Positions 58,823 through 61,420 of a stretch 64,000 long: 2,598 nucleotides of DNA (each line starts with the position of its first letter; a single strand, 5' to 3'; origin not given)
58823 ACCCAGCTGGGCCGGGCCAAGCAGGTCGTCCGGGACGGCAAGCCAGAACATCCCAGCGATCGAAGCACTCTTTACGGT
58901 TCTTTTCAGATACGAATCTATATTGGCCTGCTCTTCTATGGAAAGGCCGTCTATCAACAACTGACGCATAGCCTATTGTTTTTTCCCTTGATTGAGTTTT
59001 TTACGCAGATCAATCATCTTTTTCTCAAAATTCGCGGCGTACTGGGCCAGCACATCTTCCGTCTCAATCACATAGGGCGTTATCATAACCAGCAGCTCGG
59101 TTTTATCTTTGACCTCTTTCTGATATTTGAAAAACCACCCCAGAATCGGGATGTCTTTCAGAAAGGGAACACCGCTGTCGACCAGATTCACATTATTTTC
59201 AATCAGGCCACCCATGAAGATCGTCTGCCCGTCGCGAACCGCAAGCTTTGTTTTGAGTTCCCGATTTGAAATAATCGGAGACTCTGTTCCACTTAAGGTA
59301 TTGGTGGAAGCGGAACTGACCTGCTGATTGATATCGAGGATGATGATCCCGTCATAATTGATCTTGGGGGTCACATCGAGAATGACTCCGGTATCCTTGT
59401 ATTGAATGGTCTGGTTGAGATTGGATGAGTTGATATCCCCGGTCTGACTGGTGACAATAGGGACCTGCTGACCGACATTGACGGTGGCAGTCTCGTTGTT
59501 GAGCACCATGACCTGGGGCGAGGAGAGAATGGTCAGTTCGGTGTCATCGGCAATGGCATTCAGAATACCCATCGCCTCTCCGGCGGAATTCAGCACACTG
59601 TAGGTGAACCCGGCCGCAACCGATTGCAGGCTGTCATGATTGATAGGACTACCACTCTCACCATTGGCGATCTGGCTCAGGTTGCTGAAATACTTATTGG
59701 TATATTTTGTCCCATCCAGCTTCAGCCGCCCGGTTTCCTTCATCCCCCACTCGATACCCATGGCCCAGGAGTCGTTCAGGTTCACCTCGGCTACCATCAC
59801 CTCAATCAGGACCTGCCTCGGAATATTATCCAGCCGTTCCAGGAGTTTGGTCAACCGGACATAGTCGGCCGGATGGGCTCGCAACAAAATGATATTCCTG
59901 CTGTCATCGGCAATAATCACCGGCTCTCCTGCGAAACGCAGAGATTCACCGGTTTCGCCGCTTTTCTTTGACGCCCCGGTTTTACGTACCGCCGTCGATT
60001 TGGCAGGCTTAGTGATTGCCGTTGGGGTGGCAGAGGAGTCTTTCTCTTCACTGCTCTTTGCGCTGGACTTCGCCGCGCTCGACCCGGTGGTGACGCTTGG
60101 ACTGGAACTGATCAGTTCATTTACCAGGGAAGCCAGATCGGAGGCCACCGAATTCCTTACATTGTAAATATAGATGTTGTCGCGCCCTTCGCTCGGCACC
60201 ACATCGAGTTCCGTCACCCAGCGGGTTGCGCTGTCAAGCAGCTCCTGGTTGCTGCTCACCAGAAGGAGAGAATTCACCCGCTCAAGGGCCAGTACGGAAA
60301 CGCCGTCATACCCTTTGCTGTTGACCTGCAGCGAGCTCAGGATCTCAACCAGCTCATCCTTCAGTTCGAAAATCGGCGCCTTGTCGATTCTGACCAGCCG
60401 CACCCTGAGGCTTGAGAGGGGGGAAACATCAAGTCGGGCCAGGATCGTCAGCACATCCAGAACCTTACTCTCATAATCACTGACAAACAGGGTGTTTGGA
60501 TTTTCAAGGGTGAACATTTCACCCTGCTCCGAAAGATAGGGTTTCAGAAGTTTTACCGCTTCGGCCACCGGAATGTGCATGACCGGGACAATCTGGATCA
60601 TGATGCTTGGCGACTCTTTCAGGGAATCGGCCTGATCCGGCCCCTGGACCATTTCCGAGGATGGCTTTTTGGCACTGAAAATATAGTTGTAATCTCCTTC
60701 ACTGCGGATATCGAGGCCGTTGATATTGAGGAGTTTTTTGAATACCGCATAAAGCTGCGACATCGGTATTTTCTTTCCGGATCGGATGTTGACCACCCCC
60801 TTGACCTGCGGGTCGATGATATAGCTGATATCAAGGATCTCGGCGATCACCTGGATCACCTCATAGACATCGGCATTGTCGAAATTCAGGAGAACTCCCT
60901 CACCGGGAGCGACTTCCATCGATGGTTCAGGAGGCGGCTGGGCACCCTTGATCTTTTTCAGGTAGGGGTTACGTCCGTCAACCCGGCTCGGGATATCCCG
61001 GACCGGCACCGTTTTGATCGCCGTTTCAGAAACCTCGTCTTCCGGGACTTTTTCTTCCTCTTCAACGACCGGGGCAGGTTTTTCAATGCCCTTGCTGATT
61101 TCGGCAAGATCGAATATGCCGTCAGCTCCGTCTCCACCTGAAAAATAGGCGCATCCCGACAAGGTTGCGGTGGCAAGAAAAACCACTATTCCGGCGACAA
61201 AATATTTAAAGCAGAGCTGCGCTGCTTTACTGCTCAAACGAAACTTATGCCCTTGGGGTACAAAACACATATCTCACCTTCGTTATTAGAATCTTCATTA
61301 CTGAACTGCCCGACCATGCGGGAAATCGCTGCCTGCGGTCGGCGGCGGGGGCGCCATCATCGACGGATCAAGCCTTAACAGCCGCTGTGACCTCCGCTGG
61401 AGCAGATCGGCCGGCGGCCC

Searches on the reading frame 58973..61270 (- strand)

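Call 37: search_protein_families(library=pfam, proteins=[window:58973-61270:-], max_evalue=0.0001)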
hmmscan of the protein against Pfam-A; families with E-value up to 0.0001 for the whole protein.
window:58973-61270:- (765 aa): 3 families
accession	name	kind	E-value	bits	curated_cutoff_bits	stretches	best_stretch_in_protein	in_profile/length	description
PF00263.26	Secretin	-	3.5e-51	173.6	27.5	1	573-736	2-169/169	Bacterial type II and III secretion system protein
PF03958.22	Secretin_N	-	1.3e-16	61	28.2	1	368-485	3-68/69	Bacterial type II/III secretion system short domain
PF21305.2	type_II_gspD_N0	-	4.2e-16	59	27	1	128-188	1-61/71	GspD-like, N0 domain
